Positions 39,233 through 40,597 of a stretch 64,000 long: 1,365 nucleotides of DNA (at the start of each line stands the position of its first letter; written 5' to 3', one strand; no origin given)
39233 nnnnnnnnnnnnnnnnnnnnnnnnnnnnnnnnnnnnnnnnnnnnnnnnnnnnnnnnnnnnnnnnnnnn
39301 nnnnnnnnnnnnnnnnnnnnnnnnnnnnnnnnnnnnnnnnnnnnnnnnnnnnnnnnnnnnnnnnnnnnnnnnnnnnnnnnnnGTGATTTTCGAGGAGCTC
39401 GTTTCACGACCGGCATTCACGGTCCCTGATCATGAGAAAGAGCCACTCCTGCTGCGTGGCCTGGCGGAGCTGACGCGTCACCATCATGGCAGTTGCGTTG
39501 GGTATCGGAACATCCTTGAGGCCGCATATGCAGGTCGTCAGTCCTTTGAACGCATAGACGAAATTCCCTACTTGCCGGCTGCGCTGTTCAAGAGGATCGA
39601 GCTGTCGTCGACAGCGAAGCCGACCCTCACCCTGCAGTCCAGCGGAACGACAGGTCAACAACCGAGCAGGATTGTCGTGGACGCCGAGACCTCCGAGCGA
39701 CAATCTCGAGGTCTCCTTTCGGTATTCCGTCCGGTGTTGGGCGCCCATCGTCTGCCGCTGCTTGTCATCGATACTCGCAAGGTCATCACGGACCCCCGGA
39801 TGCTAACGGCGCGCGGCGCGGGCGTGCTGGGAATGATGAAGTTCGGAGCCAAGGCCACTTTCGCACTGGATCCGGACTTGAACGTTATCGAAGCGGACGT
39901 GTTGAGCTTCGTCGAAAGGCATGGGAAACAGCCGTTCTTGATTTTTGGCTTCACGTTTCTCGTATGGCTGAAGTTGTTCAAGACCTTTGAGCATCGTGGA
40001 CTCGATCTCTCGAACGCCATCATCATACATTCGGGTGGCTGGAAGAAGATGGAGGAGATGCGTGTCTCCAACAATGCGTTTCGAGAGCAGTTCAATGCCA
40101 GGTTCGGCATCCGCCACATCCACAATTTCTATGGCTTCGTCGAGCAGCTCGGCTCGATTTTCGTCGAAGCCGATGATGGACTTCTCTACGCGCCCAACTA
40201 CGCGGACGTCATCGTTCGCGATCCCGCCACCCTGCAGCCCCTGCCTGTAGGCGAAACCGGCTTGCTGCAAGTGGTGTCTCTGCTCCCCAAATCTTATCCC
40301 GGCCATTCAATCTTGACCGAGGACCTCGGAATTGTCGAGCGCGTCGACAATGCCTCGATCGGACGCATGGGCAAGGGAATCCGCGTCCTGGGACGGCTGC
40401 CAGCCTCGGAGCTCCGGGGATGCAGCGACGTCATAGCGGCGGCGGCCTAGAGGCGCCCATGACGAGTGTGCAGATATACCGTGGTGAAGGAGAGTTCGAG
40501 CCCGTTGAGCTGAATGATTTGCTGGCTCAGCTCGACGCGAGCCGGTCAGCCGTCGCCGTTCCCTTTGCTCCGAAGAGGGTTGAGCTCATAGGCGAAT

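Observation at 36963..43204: LuxE/LuxC-containing acyl-ACP module embedded in a polysaccharide locus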

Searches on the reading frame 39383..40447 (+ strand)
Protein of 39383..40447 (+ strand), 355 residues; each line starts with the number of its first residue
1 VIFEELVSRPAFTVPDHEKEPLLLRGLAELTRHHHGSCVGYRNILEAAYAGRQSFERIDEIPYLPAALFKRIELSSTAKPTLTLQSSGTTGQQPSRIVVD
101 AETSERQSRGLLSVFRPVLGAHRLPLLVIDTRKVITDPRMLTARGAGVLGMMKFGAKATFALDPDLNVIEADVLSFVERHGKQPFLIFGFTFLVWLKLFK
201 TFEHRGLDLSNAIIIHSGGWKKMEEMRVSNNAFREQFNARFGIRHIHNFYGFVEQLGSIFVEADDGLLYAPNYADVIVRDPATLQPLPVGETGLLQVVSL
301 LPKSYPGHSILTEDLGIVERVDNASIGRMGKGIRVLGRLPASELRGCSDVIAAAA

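Call 6: search_protein_families(library=pfam, proteins=[window:39383-40447:+], max_evalue=0.01)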
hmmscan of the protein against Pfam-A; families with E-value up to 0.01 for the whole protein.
window:39383-40447:+ (355 aa): 1 family
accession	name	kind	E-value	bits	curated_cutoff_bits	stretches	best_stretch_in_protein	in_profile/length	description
PF04443.18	LuxE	-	9.1e-50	170.1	24.9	1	11-353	26-388/391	Acyl-protein synthetase, LuxE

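Call 7: search_protein_families(library=ncbifam, proteins=[window:39383-40447:+], max_evalue=0.01)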
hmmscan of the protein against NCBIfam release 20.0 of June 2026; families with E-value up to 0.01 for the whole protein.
window:39383-40447:+ (355 aa): 2 families
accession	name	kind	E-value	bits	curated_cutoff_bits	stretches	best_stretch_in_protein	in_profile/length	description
NF052244.1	LCFA_lig_LuxE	equivalog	2.3e-19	69.6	550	2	174-352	184-363/367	long-chain-fatty-acid--protein ligase LuxE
TIGR02155.1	PA_CoA_ligase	equivalog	0.0021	16.7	646.3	1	231-331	209-312/422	phenylacetate--CoA ligase PaaK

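Call 8: find_encoding_contigs(protein=window:39383-40447:+, flank=10000, max_places=6)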
Protein window:39383-40447:+ (355 aa): no gene with exactly this product is on record in the collection.

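Call 9: find_homologous_proteins(query=window:39383-40447:+, max_evalue=1e-10)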
Query window:39383-40447:+ (355 aa): 4614 proteins with E <= 1e-10 among 8000 candidates; the best 120 are listed.
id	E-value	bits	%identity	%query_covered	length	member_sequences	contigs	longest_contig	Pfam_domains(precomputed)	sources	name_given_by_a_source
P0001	9.6e-220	746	94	100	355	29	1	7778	PF04443.18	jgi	jgi:hypothetical protein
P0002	1.7e-212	723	90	100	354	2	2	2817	PF04443.18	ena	-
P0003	6.3e-212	721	91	100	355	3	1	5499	PF04443.18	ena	-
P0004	6.2e-208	708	90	100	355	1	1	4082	PF04443.18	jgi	-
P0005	1.7e-206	703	89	100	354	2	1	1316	PF04443.18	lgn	-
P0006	8.7e-204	694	87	100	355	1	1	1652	PF04443.18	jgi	jgi:hypothetical protein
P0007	2.9e-200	682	85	100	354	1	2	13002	PF04443.18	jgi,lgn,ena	-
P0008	8.6e-193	658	82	100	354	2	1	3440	PF04443.18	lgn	-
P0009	8.8e-193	658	81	100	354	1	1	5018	PF04443.18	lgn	-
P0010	1.2e-179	614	76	100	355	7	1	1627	PF04443.18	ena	-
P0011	1.4e-179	614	74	100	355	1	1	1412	PF04443.18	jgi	jgi:Acyl-protein synthetase, LuxE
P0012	2.1e-178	610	76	100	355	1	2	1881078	PF04443.18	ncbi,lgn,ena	-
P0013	3.8e-173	593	73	100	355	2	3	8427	PF04443.18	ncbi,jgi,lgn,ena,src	-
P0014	6.8e-172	589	74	99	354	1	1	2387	PF04443.18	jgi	jgi:hypothetical protein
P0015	2.2e-169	581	71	100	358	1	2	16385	PF04443.18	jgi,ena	jgi:phenylacetate-coenzyme A ligase PaaK-like adenylate-forming protein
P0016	2.2e-160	551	68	100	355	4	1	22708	PF04443.18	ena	-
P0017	6.0e-150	517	89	72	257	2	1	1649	PF04443.18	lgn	-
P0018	3.2e-148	511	91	72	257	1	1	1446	PF04443.18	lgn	-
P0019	3.0e-140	485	62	99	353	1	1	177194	PF04443.18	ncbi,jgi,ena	jgi:phenylacetate-coenzyme A ligase PaaK-like adenylate-forming protein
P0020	1.1e-137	477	61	99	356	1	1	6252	PF04443.18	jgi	jgi:hypothetical protein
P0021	1.9e-137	476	60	100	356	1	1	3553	PF04443.18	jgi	jgi:hypothetical protein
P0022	5.5e-137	474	60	99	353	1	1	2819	PF04443.18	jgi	-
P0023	1.7e-135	469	60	98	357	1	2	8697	PF04443.18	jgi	jgi:Acyl-protein synthetase, LuxE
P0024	2.3e-135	469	60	100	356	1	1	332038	PF04443.18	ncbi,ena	-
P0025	2.9e-135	469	58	100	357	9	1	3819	PF04443.18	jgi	jgi:hypothetical protein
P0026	3.9e-135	468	61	99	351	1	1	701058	PF04443.18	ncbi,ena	-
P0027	6.0e-135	468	58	100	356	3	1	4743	PF04443.18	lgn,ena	-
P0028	1.6e-134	466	59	100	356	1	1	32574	PF04443.18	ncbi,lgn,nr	ncbi:MAG: hypothetical protein P4M00_04620 [Azospirillaceae bacterium]|nr:hypothetical protein [Azos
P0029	3.4e-134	465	59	99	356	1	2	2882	PF04443.18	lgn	-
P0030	7.0e-134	464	59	99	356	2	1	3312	PF04443.18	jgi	jgi:Acyl-protein synthetase, LuxE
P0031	1.2e-133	463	59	100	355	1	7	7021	PF04443.18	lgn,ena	-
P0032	1.3e-133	463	59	99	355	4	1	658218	PF04443.18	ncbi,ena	-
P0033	1.5e-133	463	58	99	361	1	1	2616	PF04443.18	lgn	-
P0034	2.1e-133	462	59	100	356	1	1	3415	PF04443.18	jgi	jgi:hypothetical protein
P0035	8.0e-133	461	59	99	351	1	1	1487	PF04443.18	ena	-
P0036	9.7e-133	460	59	99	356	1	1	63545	PF04443.18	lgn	-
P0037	1.3e-132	460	59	99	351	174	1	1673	PF04443.18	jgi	jgi:hypothetical protein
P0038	1.4e-132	460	59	99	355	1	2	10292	PF04443.18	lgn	-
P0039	1.5e-132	460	59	100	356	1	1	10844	PF04443.18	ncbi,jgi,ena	jgi:acyl-CoA synthetase (AMP-forming)/AMP-acid ligase II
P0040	1.7e-132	460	60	100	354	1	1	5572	PF04443.18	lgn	-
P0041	3.1e-132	459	58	100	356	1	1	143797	PF04443.18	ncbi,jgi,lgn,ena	jgi:phenylacetate-coenzyme A ligase PaaK-like adenylate-forming protein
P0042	3.4e-132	459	59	99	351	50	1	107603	PF04443.18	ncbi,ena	-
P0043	4.9e-132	458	58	99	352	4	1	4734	PF04443.18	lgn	-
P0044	9.9e-132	457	59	99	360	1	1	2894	PF04443.18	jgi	-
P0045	1.0e-131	457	59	99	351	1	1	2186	PF04443.18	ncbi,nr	ncbi:MAG: hypothetical protein JO312_11120 [Hyphomicrobiales bacterium]|nr:hypothetical protein [Hyp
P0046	1.5e-131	456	58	99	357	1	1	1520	PF04443.18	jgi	jgi:hypothetical protein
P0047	1.9e-131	456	57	99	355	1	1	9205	PF04443.18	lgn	-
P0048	2.1e-131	456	58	100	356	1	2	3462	PF04443.18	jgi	jgi:phenylacetate-coenzyme A ligase PaaK-like adenylate-forming protein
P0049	3.6e-131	455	58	99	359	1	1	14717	PF04443.18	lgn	-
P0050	3.9e-131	455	57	100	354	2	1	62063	PF04443.18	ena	-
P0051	4.7e-131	455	59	99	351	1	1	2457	PF04443.18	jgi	jgi:hypothetical protein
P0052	6.8e-131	454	58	100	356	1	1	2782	PF04443.18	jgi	jgi:hypothetical protein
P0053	6.9e-131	454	57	100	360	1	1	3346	PF04443.18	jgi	jgi:hypothetical protein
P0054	8.0e-131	454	58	99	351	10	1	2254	PF04443.18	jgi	jgi:Acyl-protein synthetase, LuxE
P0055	1.1e-130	454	58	99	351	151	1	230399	PF04443.18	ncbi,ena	ncbi:MAG: acyl-protein synthetase [Roseiarcus sp.]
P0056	1.3e-130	453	57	99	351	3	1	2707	PF04443.18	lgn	-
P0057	1.5e-130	453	59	100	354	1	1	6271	PF04443.18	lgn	-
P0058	1.6e-130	453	60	99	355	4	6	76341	PF04443.18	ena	-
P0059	2.1e-130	453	57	100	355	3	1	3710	PF04443.18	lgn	-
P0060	2.5e-130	452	56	99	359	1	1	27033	PF04443.18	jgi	jgi:phenylacetate-coenzyme A ligase PaaK-like adenylate-forming protein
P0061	2.5e-130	452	58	100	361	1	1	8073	PF04443.18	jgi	jgi:hypothetical protein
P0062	2.5e-130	452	59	100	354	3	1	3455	PF04443.18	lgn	-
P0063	2.8e-130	452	57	100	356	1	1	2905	PF04443.18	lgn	-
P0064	2.8e-130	452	58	100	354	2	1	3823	PF04443.18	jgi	-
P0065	4.7e-130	451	59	100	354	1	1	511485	PF04443.18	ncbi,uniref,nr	ncbi:acyl-protein synthetase [Azorhizobium oxalatiphilum]|uniref:Acyl-protein synthetase n=1 Tax=Azo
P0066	4.7e-130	451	57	99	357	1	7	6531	PF04443.18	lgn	-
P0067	5.3e-130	451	58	100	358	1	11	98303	PF04443.18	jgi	jgi:hypothetical protein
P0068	7.0e-130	451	58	100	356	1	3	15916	PF04443.18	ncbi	-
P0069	7.2e-130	451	58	99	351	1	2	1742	PF04443.18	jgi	jgi:hypothetical protein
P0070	1.0e-129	450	57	100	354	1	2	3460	PF04443.18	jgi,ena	-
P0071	1.0e-129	450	59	99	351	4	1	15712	PF04443.18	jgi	jgi:Acyl-protein synthetase, LuxE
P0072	1.4e-129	450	57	100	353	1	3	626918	PF04443.18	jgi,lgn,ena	jgi:hypothetical protein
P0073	1.9e-129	449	58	100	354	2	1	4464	PF04443.18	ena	-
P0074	2.6e-129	449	57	99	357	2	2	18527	PF04443.18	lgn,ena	-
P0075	2.9e-129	449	60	100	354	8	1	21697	PF04443.18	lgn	-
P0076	3.0e-129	449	57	100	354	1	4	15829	PF04443.18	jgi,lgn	-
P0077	3.4e-129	449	56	99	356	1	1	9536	PF04443.18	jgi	jgi:phenylacetate-coenzyme A ligase PaaK-like adenylate-forming protein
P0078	3.8e-129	448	57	99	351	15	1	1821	PF04443.18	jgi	-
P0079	4.3e-129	448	57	99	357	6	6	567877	PF04443.18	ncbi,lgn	-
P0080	5.2e-129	448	57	99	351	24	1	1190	PF04443.18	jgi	jgi:hypothetical protein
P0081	5.2e-129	448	59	100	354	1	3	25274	PF04443.18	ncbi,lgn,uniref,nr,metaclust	ncbi:acyl-protein synthetase [Azorhizobium doebereinerae]|uniref:LuxE/PaaK family acyltransferase n=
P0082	5.5e-129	448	57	100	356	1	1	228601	PF04443.18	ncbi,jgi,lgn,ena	jgi:hypothetical protein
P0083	8.3e-129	447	58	99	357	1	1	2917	PF04443.18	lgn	-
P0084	1.1e-128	447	57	100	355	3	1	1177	PF04443.18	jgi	jgi:hypothetical protein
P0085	1.4e-128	447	58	99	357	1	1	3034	PF04443.18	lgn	-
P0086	1.5e-128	446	56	99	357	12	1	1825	PF04443.18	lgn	-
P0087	1.5e-128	446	57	99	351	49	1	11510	PF04443.18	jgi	jgi:hypothetical protein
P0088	1.7e-128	446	58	99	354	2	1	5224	PF04443.18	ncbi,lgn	-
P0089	1.9e-128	446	58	99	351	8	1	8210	PF04443.18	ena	-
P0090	2.0e-128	446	55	100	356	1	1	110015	PF04443.18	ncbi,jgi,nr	ncbi:MAG TPA: hypothetical protein VG248_15300 [Caulobacteraceae bacterium]|jgi:hypothetical protein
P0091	2.2e-128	446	58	100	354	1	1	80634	PF04443.18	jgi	-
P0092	2.5e-128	446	58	99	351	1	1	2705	PF04443.18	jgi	jgi:hypothetical protein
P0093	3.3e-128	445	58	100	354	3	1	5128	PF04443.18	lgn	-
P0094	3.6e-128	445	57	99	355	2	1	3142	PF04443.18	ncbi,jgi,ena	jgi:hypothetical protein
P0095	7.2e-128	444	58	100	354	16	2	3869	PF04443.18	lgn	-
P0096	7.3e-128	444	56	100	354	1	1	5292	PF04443.18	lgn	-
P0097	8.6e-128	444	56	99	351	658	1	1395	PF04443.18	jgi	jgi:hypothetical protein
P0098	1.0e-127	444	58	100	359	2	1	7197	PF04443.18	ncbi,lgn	-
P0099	1.1e-127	444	56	100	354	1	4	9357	PF04443.18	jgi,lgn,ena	jgi:hypothetical protein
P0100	1.1e-127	444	58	100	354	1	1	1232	PF04443.18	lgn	-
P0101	1.2e-127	444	57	100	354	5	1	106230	PF04443.18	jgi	-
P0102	1.8e-127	443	57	99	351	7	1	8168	PF04443.18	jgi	-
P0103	1.9e-127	443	57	99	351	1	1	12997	PF04443.18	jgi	jgi:Acyl-protein synthetase, LuxE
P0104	2.3e-127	443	57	99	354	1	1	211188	PF04443.18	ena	-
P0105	3.1e-127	442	57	100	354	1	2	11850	PF04443.18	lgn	-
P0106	4.6e-127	442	58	100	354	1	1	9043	PF04443.18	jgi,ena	jgi:hypothetical protein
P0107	4.9e-127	442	56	99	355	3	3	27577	PF04443.18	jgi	jgi:hypothetical protein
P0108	5.7e-127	441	55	100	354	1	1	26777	PF04443.18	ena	-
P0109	5.7e-127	441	57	99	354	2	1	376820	PF04443.18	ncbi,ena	-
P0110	9.0e-127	441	57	99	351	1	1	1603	PF04443.18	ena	-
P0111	1.1e-126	440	58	100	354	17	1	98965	PF04443.18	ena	-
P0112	1.4e-126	440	56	99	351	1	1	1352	PF04443.18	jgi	jgi:hypothetical protein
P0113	1.9e-126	440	56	100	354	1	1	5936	PF04443.18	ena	-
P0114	5.2e-126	438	55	99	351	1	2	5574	PF04443.18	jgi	jgi:hypothetical protein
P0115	6.9e-126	438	56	100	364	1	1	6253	PF04443.18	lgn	-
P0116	7.7e-126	438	57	100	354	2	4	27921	PF04443.18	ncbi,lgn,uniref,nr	ncbi:acyl-protein synthetase [uncultured Hyphomicrobium sp.]|uniref:LuxE/PaaK family acyltransferase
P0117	9.1e-126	437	58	100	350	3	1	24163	PF04443.18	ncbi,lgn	-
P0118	9.8e-126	437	56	100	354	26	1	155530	PF04443.18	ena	-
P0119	1.0e-125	437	56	99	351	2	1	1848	PF04443.18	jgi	jgi:hypothetical protein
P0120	1.2e-125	437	58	99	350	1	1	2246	PF04443.18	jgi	jgi:Acyl-protein synthetase, LuxE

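Call 10: find_encoding_contigs(protein=P0012, flank=10000, max_places=2)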
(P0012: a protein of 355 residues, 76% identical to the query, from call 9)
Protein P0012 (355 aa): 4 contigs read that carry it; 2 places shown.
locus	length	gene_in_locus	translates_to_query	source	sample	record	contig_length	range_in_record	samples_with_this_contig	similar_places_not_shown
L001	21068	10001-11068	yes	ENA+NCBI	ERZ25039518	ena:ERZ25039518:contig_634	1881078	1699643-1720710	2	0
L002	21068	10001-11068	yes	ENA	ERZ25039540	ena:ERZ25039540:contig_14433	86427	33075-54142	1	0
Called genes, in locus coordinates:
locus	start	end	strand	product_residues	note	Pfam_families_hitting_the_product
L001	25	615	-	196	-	PF13578:Methyltransf_24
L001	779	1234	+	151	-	PF03050:DDE_Tnp_IS66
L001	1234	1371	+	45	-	-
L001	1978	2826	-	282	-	PF01656:CbiA (weak), PF10609:ParA (weak), PF13614:AAA_31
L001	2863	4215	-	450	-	-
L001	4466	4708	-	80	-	-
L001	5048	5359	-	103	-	PF00665:rve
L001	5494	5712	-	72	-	-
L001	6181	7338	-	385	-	PF01757:Acyl_transf_3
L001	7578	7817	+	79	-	-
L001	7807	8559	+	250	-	PF00106:adh_short, PF08659:KR, PF13561:adh_short_C2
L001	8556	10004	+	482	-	PF00501:AMP-binding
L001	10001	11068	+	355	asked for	PF04443:LuxE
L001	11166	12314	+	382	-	PF05893:LuxC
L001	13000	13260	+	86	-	-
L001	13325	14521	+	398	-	-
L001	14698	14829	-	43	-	-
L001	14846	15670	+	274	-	PF00534:Glycos_transf_1, PF13692:Glyco_trans_1_4, PF13524:Glyco_trans_1_2 (weak)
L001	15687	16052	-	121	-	-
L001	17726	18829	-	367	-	PF13480:Acetyltransf_6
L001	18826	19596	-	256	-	PF00535:Glycos_transf_2, PF10111:Glyco_tranf_2_2, PF13641:Glyco_tranf_2_3 (weak)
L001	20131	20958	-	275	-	PF13276:HTH_21, PF00665:rve, PF24764:rva_4 (weak), PF13683:rve_3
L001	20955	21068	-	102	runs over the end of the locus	PF01527:HTH_Tnp_1 (weak), PF13518:HTH_28 (faint)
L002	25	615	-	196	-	PF13578:Methyltransf_24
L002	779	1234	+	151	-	PF03050:DDE_Tnp_IS66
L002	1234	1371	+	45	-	-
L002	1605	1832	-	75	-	-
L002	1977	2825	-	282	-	PF01656:CbiA (weak), PF10609:ParA (weak), PF13614:AAA_31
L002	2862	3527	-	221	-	-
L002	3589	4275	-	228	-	-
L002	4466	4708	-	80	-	-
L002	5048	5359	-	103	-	PF00665:rve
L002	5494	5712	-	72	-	-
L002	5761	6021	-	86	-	PF01527:HTH_Tnp_1 (weak), PF13518:HTH_28 (weak)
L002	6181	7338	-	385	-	PF01757:Acyl_transf_3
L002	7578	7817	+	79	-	-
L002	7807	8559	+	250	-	PF00106:adh_short, PF08659:KR, PF13561:adh_short_C2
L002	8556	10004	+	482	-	PF00501:AMP-binding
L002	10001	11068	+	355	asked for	PF04443:LuxE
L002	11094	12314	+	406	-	PF05893:LuxC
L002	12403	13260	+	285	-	PF02522:Antibiotic_NAT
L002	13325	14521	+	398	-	-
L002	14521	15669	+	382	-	PF13579:Glyco_trans_4_4, PF13439:Glyco_transf_4 (weak), PF00534:Glycos_transf_1, PF13692:Glyco_trans_1_4, PF13524:Glyco_trans_1_2 (weak)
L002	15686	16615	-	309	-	PF13469:Sulfotransfer_3 (faint)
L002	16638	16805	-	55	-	-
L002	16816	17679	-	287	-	PF02517:Rce1-like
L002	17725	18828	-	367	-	PF13480:Acetyltransf_6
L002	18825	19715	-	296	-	PF00535:Glycos_transf_2, PF10111:Glyco_tranf_2_2, PF13641:Glyco_tranf_2_3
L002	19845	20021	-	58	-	PF13518:HTH_28 (weak), PF01527:HTH_Tnp_1, PF13384:HTH_23 (faint)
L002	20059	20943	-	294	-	-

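Call 11: find_encoding_contigs(protein=P0065, flank=10000, max_places=2)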
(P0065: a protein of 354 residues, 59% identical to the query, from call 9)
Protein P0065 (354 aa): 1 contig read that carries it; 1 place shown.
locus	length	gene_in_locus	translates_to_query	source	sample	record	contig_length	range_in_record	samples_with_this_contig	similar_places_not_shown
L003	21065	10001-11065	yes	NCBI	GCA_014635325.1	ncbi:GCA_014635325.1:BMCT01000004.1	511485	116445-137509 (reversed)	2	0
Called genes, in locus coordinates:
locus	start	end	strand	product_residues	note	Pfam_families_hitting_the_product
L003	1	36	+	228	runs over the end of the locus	PF00392:GntR, PF07729:FCD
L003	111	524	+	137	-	-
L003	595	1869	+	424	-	PF02321:OEP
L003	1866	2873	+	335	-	PF25917:BSH_RND, PF25973:BSH_CzcB, PF25954:Beta-barrel_RND_2, PF25975:CzcB_C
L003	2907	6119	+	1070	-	PF00873:ACR_tran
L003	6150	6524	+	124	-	-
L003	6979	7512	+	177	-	PF13302:Acetyltransf_3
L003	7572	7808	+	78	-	-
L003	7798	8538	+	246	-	PF00106:adh_short, PF08659:KR, PF23441:SDR, PF13561:adh_short_C2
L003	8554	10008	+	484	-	PF00501:AMP-binding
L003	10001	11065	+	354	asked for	PF04443:LuxE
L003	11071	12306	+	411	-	PF05893:LuxC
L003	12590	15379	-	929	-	PF11791:Aconitase_B_N, PF06434:Aconitase_2_N, PF00330:Aconitase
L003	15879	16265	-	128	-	PF19834:DUF6314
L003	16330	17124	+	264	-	PF08241:Methyltransf_11, PF13649:Methyltransf_25 (faint)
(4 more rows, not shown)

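Call 20: search_solved_structures(query=window:39383-40447:+, max_evalue=0.01)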
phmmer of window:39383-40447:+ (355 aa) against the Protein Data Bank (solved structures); distinct sequences matched with E-value up to 0.01: 1.
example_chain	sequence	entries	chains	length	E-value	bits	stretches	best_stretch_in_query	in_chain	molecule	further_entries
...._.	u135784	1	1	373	1.5e-16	63.3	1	17-349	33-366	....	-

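Call 22: search_solved_structures(query=window:39383-40447:+, max_evalue=0.01, show_alignments=1)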
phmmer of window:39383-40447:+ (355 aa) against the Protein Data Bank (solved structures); distinct sequences matched with E-value up to 0.01: 1.
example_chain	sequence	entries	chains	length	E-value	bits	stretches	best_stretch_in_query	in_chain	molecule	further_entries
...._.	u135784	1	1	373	1.5e-16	63.3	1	17-349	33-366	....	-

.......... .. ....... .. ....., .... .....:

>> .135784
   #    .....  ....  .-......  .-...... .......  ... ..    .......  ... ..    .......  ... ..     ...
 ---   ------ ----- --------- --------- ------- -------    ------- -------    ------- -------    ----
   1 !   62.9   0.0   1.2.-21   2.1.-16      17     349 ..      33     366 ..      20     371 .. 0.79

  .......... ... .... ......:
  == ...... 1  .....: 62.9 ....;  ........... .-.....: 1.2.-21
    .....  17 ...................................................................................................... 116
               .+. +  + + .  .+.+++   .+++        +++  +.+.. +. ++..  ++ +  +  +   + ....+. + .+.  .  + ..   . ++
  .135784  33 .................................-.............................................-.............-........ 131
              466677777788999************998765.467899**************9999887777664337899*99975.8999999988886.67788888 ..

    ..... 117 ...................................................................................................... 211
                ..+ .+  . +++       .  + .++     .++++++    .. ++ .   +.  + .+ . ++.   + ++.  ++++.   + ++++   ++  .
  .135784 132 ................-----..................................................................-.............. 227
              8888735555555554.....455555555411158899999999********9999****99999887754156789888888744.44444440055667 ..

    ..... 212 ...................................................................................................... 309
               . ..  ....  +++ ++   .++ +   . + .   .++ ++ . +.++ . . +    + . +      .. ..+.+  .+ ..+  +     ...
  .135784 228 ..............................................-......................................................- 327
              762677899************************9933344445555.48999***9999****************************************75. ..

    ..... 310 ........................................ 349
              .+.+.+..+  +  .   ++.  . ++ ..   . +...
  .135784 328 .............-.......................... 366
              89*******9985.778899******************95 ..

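Call 25: find_encoding_contigs(protein=P0001, flank=10000, max_places=2)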
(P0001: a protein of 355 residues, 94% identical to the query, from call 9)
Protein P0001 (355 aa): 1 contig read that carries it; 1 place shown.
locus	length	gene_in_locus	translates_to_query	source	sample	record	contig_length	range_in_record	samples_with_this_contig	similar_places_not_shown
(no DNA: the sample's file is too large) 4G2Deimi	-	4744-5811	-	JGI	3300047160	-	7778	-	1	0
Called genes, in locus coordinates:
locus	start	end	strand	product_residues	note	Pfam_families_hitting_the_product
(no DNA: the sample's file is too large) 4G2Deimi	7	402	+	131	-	PF00733:Asn_synthase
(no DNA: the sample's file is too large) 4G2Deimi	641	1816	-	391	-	-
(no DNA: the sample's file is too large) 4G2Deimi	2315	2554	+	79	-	-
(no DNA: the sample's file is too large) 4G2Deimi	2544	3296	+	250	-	PF00106:adh_short, PF08659:KR, PF13561:adh_short_C2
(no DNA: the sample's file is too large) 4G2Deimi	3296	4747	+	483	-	PF00501:AMP-binding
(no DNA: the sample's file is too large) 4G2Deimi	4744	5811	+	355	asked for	PF04443:LuxE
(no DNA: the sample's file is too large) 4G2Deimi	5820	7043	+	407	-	PF05893:LuxC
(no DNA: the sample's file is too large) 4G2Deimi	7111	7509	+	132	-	PF01575:MaoC_dehydratas, PF13452:FAS1_DH_region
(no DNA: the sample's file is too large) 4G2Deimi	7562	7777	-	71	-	?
